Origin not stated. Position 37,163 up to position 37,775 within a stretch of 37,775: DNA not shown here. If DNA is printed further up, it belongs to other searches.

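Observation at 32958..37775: One-cargo / one-sortase module: a 1396-aa IPTL-CTERM protein of about 20 eight-cysteine modules next to an exosortase-like gene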

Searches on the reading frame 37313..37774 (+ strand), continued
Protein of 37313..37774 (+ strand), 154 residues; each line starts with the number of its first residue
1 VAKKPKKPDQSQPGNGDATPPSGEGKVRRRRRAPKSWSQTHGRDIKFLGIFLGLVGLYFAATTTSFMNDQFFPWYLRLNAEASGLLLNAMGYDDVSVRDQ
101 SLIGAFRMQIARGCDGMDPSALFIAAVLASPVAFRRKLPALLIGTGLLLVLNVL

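Call 16: find_encoding_contigs(protein=P0006, flank=10000, max_places=3)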
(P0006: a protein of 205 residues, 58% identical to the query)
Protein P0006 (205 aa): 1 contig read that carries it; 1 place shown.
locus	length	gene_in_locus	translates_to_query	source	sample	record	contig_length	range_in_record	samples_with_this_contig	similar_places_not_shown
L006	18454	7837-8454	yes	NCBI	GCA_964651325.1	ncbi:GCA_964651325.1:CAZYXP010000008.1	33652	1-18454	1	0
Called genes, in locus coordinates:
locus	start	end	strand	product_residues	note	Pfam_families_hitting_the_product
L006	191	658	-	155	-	PF07977:FabA, PF22818:ApeI-like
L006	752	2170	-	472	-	PF13509:S1_2 (faint), PF21710:Spt6_S1 (faint), PF00575:S1, PF24685:OB_RRP5_4th (faint), PF00575:S1, PF23459:S1_RRP5 (weak)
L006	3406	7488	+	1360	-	PF00526:Dicty_CTDC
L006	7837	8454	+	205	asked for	PF09721:Exosortase_EpsH (weak)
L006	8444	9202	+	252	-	-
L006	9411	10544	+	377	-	PF04055:Radical_SAM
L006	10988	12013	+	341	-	PF00044:Gp_dh_N, PF02800:Gp_dh_C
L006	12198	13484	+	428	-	PF00162:PGK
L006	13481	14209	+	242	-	PF00834:Ribul_P_3_epim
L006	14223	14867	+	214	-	PF00300:His_Phos_1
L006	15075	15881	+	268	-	PF17848:Zn_ribbon_ACC, PF01039:Carboxyl_trans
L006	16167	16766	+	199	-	-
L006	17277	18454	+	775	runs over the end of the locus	PF00082:Peptidase_S8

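Call 18: search_protein_families(library=ncbifam, proteins=[L003:5589-9680:+, L003:10608-11366:+, L003:11453-12712:+, L003:12865-13995:+, L006:3406-7485:+, L006:8444-9199:+, L006:9411-10541:+, L002:2631-3458:+, L002:3476-4582:+, L002:3-1613:+], max_evalue=0.01)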
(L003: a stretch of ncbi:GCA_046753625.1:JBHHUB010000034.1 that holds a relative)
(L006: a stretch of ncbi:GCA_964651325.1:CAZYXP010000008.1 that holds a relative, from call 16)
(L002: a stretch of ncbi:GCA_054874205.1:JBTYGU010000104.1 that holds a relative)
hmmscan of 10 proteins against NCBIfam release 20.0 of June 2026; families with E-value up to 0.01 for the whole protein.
L003:5589-9680:+ (1364 aa): 2 families
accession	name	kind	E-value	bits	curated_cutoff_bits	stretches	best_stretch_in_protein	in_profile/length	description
TIGR04174.1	IPTL_CTERM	subfamily_domain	0.0008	19.6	20.5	1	1333-1349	1-17/27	IPTL-CTERM sorting domain-containing protein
NF033207.2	midcut_by_XrtH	subfamily_domain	0.0013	18.8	45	1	1332-1361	36-65/175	midcut-by-XrtH protein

L003:10608-11366:+ (253 aa): 1 family
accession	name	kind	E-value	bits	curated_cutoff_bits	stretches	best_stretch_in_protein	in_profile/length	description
NF046083.1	exosort_XrtY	exception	0.0062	16.4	160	1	106-158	81-133/168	exosortase Y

L003:11453-12712:+ (420 aa): 1 family
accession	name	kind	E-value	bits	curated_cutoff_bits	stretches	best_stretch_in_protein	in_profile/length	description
NF033207.2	midcut_by_XrtH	subfamily_domain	0.0023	18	45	1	354-397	24-69/175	midcut-by-XrtH protein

L003:12865-13995:+ (377 aa): 18 families
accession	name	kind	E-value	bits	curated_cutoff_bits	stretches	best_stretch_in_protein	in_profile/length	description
TIGR04337.1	AmmeMemoSam_rS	hypoth_equivalog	6.7e-82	275.1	220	1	25-356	6-337/349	AmmeMemoRadiSam system radical SAM enzyme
TIGR02493.1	PFLA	equivalog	4.7e-17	62.1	231.75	1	94-255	22-185/235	pyruvate formate-lyase-activating protein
TIGR04041.1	activase_YjjW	hypoth_equivalog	1.5e-15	57.3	250.2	1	148-269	118-240/276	YjjW family glycine radical enzyme activase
TIGR02494.1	PFLE_PFLC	subfamily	6.9e-13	48.5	174.35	1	148-254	133-240/293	glycyl-radical enzyme activating protein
NF048010.1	SfplDhtActHpsHDes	equivalog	1.4e-12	47.1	430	1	147-266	140-262/298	(2S)-3-sulfopropanediol dehydratase activating enzyme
TIGR04395.1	cutC_activ_rSAM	equivalog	4.7e-12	45.8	360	1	147-255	138-247/309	choline TMA-lyase-activating enzyme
TIGR04003.1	rSAM_BssD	equivalog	1.1e-11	44.5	496.45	1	147-258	136-249/314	[benzylsuccinate synthase]-activating enzyme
NF033719.1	ind_deCO2_activ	equivalog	3.2e-11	43.1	425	1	142-255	134-247/302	indoleacetate decarboxylase activase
NF048008.1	SfplDhtActHpfHKleb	equivalog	6.7e-11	42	500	1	137-254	126-243/308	(2S)-3-sulfopropanediol dehydratase activating enzyme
NF043069.1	T4HPD_activ_SAM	equivalog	9.2e-11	41.6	425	1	147-257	132-243/299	trans-4-hydroxy-L-proline dehydratase activase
NF008356.0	PRK11145.1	equivalog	1.2e-09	37.9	375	1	94-255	27-190/246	pyruvate formate lyase 1-activating protein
TIGR02495.1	NrdG2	equivalog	7.8e-08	31.9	131.15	1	84-254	13-181/193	anaerobic ribonucleoside-triphosphate reductase activating protein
NF033717.2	HPDL_rSAM_activ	equivalog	7.9e-08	31.9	420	1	147-257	139-252/311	4-hydroxyphenylacetate decarboxylase activase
TIGR02666.1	moaA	equivalog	3.2e-07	29.6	284.05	1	97-260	20-187/336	GTP 3',8-cyclase MoaA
NF007483.0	PRK10076.1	equivalog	5e-05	22.6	326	1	147-259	126-239/292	[formate-C-acetyltransferase]-activating enzyme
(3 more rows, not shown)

L006:3406-7485:+ (1360 aa): 2 families
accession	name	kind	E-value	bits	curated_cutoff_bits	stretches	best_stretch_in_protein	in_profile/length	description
NF033207.2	midcut_by_XrtH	subfamily_domain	0.0003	20.9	45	1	1327-1357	34-64/175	midcut-by-XrtH protein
TIGR04174.1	IPTL_CTERM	subfamily_domain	0.0021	18.3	20.5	1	1330-1346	1-17/27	IPTL-CTERM sorting domain-containing protein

L006:8444-9199:+ (252 aa): 0 families

L006:9411-10541:+ (377 aa): 23 families
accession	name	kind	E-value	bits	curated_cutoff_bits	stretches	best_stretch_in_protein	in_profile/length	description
TIGR04337.1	AmmeMemoSam_rS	hypoth_equivalog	6.6e-80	268.6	220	1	25-356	6-337/349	AmmeMemoRadiSam system radical SAM enzyme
TIGR02493.1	PFLA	equivalog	3.1e-17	62.7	231.75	1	94-255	22-185/235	pyruvate formate-lyase-activating protein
TIGR04041.1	activase_YjjW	hypoth_equivalog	7.4e-16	58.4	250.2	1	148-270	118-241/276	YjjW family glycine radical enzyme activase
TIGR04395.1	cutC_activ_rSAM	equivalog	4.7e-13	49.1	360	1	147-256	138-248/309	choline TMA-lyase-activating enzyme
NF048010.1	SfplDhtActHpsHDes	equivalog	1.6e-12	46.9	430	1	147-266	140-262/298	(2S)-3-sulfopropanediol dehydratase activating enzyme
TIGR02494.1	PFLE_PFLC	subfamily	4.6e-12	45.8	174.35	1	148-254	133-240/293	glycyl-radical enzyme activating protein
TIGR04003.1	rSAM_BssD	equivalog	1.2e-11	44.3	496.45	1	135-260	125-251/314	[benzylsuccinate synthase]-activating enzyme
NF033719.1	ind_deCO2_activ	equivalog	1e-10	41.4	425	1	142-255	134-247/302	indoleacetate decarboxylase activase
NF043069.1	T4HPD_activ_SAM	equivalog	1.5e-10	40.9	425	1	137-258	123-248/299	trans-4-hydroxy-L-proline dehydratase activase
NF048008.1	SfplDhtActHpfHKleb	equivalog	1.2e-09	38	500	1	135-254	124-243/308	(2S)-3-sulfopropanediol dehydratase activating enzyme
TIGR02495.1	NrdG2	equivalog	2.4e-08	33.5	131.15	1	84-254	13-181/193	anaerobic ribonucleoside-triphosphate reductase activating protein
NF008356.0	PRK11145.1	equivalog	4.4e-08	32.7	375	1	94-255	27-190/246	pyruvate formate lyase 1-activating protein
NF033717.2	HPDL_rSAM_activ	equivalog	1.3e-07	31.2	420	1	147-257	139-252/311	4-hydroxyphenylacetate decarboxylase activase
TIGR02666.1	moaA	equivalog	7.1e-07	28.5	284.05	1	97-260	20-187/336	GTP 3',8-cyclase MoaA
TIGR04545.1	rSAM_ahbD_hemeb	equivalog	5e-06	26.2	500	1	96-256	9-165/339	heme b synthase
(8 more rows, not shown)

L002:2631-3458:+ (276 aa): 3 families
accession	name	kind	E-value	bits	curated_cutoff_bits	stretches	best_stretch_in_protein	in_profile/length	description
NF046083.1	exosort_XrtY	exception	0.0022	17.9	160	1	134-188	82-136/168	exosortase Y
NF046081.1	exosort_XrtX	exception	0.0035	17.3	170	1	134-190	72-128/168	exosortase X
TIGR04177.1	exosort_XrtH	exception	0.0038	17.3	86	1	135-186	66-117/158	exosortase H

L002:3476-4582:+ (369 aa): 22 families
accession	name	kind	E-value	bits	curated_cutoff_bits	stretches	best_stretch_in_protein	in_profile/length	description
TIGR04337.1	AmmeMemoSam_rS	hypoth_equivalog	1.4e-84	283.9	220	1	26-355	7-336/349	AmmeMemoRadiSam system radical SAM enzyme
TIGR02493.1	PFLA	equivalog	2.7e-16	59.7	231.75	1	94-256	22-186/235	pyruvate formate-lyase-activating protein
TIGR04041.1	activase_YjjW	hypoth_equivalog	2.1e-15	56.9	250.2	1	148-269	118-240/276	YjjW family glycine radical enzyme activase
TIGR02494.1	PFLE_PFLC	subfamily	1.4e-13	50.8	174.35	1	148-255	133-241/293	glycyl-radical enzyme activating protein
NF048010.1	SfplDhtActHpsHDes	equivalog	2e-13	49.8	430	1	147-267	140-263/298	(2S)-3-sulfopropanediol dehydratase activating enzyme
TIGR04395.1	cutC_activ_rSAM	equivalog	3.2e-13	49.6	360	1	148-255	139-247/309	choline TMA-lyase-activating enzyme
NF033719.1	ind_deCO2_activ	equivalog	1.1e-11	44.6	425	1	147-255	138-247/302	indoleacetate decarboxylase activase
NF043069.1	T4HPD_activ_SAM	equivalog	2.5e-11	43.5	425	1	147-258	132-244/299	trans-4-hydroxy-L-proline dehydratase activase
TIGR04003.1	rSAM_BssD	equivalog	2.1e-10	40.3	496.45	1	147-257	136-248/314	[benzylsuccinate synthase]-activating enzyme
TIGR02495.1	NrdG2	equivalog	1.7e-09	37.3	131.15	1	90-255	19-182/193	anaerobic ribonucleoside-triphosphate reductase activating protein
NF048008.1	SfplDhtActHpfHKleb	equivalog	1.5e-08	34.3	500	1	142-253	131-242/308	(2S)-3-sulfopropanediol dehydratase activating enzyme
NF008356.0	PRK11145.1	equivalog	2.8e-08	33.4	375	1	94-256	27-191/246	pyruvate formate lyase 1-activating protein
NF033717.2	HPDL_rSAM_activ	equivalog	1.2e-07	31.3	420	1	147-257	139-252/311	4-hydroxyphenylacetate decarboxylase activase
TIGR02666.1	moaA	equivalog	7.1e-05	21.9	284.05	1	97-260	20-187/336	GTP 3',8-cyclase MoaA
TIGR04545.1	rSAM_ahbD_hemeb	equivalog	0.00015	21.4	500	1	96-258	9-167/339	heme b synthase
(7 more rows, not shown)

L002:3-1613:+ (537 aa): 2 families
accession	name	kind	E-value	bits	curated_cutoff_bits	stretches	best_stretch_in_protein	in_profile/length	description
TIGR04174.1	IPTL_CTERM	subfamily_domain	0.00032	20.9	20.5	1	506-523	1-18/27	IPTL-CTERM sorting domain-containing protein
NF033207.2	midcut_by_XrtH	subfamily_domain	0.00035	20.7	45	1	477-526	11-57/175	midcut-by-XrtH protein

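Call 25: find_encoding_contigs(protein=P0021, flank=8000, max_places=2)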
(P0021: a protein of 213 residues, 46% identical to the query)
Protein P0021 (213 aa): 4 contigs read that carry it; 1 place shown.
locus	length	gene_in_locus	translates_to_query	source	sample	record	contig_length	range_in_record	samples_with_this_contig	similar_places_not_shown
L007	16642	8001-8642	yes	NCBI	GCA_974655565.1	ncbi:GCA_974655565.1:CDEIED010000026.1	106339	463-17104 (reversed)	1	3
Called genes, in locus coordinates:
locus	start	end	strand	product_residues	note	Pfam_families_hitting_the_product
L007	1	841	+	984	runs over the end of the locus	PF04453:LptD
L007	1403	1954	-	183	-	-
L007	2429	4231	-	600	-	PF00009:GTP_EFTU, PF00071:Ras (weak), PF03144:GTP_EFTU_D2, PF00679:EFG_C, PF06421:LepA_C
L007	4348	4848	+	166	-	PF00583:Acetyltransf_1, PF13673:Acetyltransf_10 (weak), PF13508:Acetyltransf_7, PF08445:FR47 (weak)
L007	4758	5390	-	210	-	-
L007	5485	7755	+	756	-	PF13414:TPR_11, PF13432:TPR_16, PF07719:TPR_2, PF13429:TPR_15, PF13432:TPR_16, PF23914:TPR_CcmH_CycH, PF14559:TPR_19, PF13432:TPR_16, +29 more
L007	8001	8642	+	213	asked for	PF09721:Exosortase_EpsH (weak)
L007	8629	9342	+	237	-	-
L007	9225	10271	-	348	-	PF02535:Zip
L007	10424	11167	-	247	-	PF09865:DUF2092 (weak)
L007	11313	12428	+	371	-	PF00953:Glycos_transf_4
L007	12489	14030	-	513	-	PF13231:PMT_2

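Call 26: find_encoding_contigs(protein=P0036, flank=8000, max_places=2)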
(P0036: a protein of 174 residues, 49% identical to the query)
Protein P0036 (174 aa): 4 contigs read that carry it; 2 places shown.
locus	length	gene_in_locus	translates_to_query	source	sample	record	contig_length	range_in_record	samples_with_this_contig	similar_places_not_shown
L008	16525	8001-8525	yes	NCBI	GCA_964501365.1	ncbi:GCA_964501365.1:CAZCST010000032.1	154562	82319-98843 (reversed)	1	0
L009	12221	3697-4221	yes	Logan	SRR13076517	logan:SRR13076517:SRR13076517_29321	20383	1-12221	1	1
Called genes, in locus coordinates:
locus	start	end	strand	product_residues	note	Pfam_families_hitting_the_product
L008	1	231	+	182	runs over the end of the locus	-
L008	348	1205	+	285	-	PF01842:ACT, PF00551:Formyl_trans_N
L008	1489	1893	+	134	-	PF00072:Response_reg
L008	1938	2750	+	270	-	PF01242:PTPS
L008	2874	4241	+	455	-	PF00990:GGDEF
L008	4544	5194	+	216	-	PF00535:Glycos_transf_2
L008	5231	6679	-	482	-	PF12390:Se-cys_synth_N, PF03841:SelA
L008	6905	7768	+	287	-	PF00398:RrnaAD, PF13649:Methyltransf_25 (weak)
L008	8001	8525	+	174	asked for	PF09721:Exosortase_EpsH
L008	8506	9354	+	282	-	-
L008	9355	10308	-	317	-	-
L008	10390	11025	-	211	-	PF07879:PHB_acc_N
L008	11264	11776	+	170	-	-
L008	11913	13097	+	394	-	PF00108:Thiolase_N, PF02803:Thiolase_C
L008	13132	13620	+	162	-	-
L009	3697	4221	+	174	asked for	PF09721:Exosortase_EpsH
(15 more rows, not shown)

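Call 27: find_encoding_contigs(protein=P0076, flank=8000, max_places=2)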
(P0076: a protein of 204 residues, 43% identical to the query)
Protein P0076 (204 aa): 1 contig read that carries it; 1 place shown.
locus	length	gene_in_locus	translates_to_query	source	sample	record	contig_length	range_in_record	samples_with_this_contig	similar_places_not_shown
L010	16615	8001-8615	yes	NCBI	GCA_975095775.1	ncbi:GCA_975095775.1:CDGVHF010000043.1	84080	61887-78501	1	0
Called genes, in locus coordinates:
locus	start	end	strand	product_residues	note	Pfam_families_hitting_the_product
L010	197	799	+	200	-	PF07719:TPR_2 (faint), PF13181:TPR_8 (faint), PF13414:TPR_11 (faint), PF13432:TPR_16 (faint), PF14559:TPR_19 (weak), PF14561:TPR_20 (faint), PF13431:TPR_17 (faint), PF04362:Iron_traffic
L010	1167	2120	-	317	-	PF00535:Glycos_transf_2, PF10111:Glyco_tranf_2_2, PF13641:Glyco_tranf_2_3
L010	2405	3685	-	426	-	PF02412:TSP_3 (faint), PF01436:NHL (faint)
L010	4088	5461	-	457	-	-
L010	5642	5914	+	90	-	-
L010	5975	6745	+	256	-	PF04199:Cyclase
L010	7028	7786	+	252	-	PF00849:PseudoU_synth_2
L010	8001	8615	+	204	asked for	-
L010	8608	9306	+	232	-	-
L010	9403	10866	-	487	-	PF04389:Peptidase_M28, PF01546:Peptidase_M20 (weak)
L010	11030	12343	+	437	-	PF00155:Aminotran_1_2, PF00266:Aminotran_5, PF01041:DegT_DnrJ_EryC1, PF01053:Cys_Met_Meta_PP (weak)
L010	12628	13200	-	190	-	PF07617:DUF1579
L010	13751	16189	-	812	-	PF01564:Spermine_synth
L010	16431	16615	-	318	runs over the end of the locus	PF01699:Na_Ca_ex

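Call 28: find_encoding_contigs(protein=P0075, flank=8000, max_places=2)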
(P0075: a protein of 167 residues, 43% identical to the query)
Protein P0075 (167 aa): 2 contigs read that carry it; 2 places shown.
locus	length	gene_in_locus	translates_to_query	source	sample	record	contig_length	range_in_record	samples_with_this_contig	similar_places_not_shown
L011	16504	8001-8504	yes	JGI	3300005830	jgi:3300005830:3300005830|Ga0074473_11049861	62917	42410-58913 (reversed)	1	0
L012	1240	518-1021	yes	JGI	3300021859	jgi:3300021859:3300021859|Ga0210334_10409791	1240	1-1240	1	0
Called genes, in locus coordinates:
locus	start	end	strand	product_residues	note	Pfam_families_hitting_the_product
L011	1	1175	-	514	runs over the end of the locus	PF06728:PIG-U (weak)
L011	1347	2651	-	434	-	PF00109:ketoacyl-synt, PF02801:Ketoacyl-synt_C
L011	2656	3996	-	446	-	PF00109:ketoacyl-synt, PF02801:Ketoacyl-synt_C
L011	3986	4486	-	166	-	PF07977:FabA, PF22818:ApeI-like (weak)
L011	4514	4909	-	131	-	PF00550:PP-binding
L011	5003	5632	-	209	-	PF07977:FabA, PF22818:ApeI-like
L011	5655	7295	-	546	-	PF13509:S1_2 (faint), PF00575:S1 (weak), PF21710:Spt6_S1 (faint), PF00575:S1, PF23459:S1_RRP5 (weak), PF00575:S1, PF23459:S1_RRP5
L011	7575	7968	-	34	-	-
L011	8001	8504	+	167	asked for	PF09721:Exosortase_EpsH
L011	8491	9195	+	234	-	-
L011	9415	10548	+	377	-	PF04055:Radical_SAM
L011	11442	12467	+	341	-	PF00044:Gp_dh_N, PF02800:Gp_dh_C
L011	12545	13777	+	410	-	PF00162:PGK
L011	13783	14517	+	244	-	PF00834:Ribul_P_3_epim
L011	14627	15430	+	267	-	PF17848:Zn_ribbon_ACC, PF01039:Carboxyl_trans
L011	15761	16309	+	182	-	-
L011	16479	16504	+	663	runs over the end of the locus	PF00082:Peptidase_S8, PF00404:Dockerin_1 (weak)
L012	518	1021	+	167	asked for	PF09721:Exosortase_EpsH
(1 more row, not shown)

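Call 32: search_protein_families(library=ncbifam, alignment_id=A3, max_evalue=1)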
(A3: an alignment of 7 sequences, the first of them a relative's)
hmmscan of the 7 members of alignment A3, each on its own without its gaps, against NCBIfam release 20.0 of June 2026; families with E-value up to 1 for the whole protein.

A. member 1, L003:10608-11366:+ (253 aa): 1 family
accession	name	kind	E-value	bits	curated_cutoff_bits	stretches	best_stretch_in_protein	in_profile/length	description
NF046083.1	exosort_XrtY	exception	0.0062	16.4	160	1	106-158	81-133/168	exosortase Y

B. families by the number of members that match (of 7 scanned): 4 families
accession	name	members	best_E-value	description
NF046083.1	exosort_XrtY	5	0.0012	exosortase Y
NF046081.1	exosort_XrtX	4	0.0019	exosortase X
TIGR04177.1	exosort_XrtH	3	0.00017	exosortase H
NF045528.1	heimosortase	2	0.00057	heimdallarchaeosortase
